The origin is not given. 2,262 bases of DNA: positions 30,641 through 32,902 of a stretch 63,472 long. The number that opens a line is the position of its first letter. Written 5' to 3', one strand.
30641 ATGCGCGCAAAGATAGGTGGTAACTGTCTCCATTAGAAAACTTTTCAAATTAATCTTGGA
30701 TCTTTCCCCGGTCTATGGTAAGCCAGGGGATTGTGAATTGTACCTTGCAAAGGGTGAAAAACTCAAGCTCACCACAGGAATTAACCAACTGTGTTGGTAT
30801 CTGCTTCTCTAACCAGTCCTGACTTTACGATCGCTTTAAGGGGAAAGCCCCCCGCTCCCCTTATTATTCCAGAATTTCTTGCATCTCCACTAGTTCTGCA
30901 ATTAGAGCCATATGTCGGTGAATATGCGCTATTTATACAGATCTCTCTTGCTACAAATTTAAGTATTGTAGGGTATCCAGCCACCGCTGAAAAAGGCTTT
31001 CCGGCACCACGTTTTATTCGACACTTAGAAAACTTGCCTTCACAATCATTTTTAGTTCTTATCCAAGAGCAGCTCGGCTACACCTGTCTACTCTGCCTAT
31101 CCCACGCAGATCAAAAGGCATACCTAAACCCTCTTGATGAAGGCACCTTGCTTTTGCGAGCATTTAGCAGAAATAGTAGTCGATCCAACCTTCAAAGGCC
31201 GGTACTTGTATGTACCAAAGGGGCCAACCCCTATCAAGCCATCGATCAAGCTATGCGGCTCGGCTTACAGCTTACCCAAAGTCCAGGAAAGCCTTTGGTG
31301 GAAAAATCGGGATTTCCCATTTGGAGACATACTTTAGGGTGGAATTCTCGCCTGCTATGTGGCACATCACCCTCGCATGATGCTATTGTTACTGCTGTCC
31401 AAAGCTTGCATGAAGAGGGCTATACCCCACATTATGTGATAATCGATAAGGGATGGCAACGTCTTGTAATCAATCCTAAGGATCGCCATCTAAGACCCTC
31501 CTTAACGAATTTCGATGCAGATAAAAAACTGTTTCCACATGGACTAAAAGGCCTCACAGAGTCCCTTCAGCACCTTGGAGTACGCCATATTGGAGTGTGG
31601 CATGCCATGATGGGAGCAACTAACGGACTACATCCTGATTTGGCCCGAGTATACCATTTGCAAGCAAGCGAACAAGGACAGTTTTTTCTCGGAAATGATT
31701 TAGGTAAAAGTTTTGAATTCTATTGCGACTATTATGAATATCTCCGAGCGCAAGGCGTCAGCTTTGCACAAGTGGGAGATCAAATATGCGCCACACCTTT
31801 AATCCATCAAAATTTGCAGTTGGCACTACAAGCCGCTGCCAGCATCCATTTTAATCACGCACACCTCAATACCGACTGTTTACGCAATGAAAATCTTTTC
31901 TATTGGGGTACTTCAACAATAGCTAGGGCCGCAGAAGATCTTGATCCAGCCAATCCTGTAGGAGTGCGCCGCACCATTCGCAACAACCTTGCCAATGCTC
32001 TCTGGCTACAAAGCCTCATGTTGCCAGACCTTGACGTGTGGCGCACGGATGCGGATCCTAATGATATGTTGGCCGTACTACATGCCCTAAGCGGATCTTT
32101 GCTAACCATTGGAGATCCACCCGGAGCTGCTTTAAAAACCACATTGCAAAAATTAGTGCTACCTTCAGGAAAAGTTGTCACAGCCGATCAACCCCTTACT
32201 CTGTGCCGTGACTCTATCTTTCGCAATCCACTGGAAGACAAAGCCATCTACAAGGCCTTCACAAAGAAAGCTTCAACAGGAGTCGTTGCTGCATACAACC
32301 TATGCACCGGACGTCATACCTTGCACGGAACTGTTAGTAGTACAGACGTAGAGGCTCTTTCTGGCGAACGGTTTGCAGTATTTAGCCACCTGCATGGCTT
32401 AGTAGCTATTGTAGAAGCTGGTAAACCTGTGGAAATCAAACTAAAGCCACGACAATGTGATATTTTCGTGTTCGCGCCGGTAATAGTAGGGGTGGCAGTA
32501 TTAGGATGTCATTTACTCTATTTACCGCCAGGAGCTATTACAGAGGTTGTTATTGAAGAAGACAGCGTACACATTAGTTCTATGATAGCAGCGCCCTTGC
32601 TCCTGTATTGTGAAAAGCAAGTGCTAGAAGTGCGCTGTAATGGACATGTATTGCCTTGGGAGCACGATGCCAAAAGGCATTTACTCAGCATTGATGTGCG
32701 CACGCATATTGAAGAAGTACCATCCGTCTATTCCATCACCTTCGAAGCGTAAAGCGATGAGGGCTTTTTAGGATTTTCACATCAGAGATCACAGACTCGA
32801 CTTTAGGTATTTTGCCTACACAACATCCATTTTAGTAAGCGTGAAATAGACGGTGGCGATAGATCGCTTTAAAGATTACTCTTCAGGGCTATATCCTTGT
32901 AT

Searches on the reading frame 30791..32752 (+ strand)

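Call 80: search_protein_families(library=pfam, proteins=[window:30791-32752:+], max_evalue=0.01)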
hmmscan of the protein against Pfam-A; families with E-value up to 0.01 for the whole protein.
window:30791-32752:+ (653 aa): 1 family
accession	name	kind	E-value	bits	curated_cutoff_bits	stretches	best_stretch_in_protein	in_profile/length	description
PF05691.18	Raffinose_syn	-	6.3e-33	114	20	2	341-635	412-749/750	Raffinose synthase or seed imbibition protein Sip1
